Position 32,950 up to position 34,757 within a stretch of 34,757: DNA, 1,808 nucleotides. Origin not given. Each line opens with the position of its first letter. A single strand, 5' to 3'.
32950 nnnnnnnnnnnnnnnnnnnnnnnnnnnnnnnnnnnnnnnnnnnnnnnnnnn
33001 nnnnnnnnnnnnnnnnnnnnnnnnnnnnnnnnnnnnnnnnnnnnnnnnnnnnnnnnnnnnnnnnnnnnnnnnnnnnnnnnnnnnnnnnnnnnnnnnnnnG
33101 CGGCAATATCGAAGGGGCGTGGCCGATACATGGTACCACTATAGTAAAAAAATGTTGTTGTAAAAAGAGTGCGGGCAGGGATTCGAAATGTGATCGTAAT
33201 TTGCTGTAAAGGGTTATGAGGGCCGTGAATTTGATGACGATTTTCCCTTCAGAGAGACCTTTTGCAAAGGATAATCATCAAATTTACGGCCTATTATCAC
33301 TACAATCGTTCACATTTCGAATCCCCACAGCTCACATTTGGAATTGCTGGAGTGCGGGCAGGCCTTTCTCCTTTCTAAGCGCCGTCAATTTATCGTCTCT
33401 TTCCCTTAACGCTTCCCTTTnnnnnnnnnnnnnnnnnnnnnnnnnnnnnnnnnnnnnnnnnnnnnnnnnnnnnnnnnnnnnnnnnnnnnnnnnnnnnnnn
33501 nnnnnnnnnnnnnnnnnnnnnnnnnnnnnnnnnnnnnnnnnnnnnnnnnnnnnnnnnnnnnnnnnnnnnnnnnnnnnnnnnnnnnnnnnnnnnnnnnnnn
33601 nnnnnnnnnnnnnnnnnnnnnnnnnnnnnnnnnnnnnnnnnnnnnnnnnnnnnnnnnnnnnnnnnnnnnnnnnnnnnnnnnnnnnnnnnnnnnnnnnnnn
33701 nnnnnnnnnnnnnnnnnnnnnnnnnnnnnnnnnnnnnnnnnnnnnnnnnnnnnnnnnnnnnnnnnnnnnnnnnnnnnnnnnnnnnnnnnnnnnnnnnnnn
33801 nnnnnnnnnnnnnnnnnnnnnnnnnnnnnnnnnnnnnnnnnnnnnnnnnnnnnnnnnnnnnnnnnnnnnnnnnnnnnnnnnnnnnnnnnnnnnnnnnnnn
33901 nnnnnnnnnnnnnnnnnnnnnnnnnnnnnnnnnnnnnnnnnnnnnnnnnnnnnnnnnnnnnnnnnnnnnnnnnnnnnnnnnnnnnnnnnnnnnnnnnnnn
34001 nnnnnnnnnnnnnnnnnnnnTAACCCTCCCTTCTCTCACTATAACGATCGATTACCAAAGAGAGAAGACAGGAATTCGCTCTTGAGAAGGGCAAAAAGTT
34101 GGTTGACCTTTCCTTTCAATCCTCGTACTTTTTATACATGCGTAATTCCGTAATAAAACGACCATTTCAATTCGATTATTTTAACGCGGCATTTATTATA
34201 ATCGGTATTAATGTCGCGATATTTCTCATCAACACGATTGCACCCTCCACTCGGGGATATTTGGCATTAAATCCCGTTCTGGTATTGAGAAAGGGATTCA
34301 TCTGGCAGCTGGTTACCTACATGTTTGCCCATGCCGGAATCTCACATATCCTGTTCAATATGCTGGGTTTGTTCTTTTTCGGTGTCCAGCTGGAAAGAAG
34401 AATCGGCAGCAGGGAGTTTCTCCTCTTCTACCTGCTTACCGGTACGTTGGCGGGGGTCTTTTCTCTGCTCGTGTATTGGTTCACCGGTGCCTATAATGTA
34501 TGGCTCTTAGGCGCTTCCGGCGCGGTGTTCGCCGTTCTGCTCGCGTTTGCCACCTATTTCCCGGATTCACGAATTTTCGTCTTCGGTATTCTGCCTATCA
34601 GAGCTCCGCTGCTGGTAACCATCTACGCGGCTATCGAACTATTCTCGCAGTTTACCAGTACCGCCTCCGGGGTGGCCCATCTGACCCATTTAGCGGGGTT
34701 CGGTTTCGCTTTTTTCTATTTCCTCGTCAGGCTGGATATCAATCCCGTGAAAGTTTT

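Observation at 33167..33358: Second MITE copy: exactly the same length, conserved arms, diverged apex, and pair-preserving substitutions in the stem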

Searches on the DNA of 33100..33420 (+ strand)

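Call 69: search_rna_families(source=window, start=33100, end=33420, threshold=evalue, max_evalue=1)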
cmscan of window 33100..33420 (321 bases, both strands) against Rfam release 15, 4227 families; matches with E-value up to 1: 1.
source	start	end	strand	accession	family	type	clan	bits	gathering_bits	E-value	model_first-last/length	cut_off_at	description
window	33221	33291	+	RF00581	SNORD12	Gene; snRNA; snoRNA; CD-box;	CL00044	23.7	43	0.013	1-90/90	no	Small nucleolar SNORD12/SNORD106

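Call 70: search_dna_similar(query=window:33176-33349:+, collection=plasmids, mode=distant, max_rows=10)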
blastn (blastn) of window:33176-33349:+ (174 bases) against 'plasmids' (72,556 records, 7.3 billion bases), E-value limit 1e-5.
No match.

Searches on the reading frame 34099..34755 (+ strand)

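Call 15: search_protein_families(library=pfam, proteins=[window:34099-34755:+])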
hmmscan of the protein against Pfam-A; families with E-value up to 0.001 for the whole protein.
window:34099-34755:+ (219 aa): 2 families
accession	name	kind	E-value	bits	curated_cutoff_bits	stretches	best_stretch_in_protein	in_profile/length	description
PF01694.28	Rhomboid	-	6e-30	104.8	22.6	1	68-210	4-139/143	Rhomboid domain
PF08551.15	DUF1751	-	5.9e-08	33.6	22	1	67-130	7-74/99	Eukaryotic integral membrane protein (DUF1751)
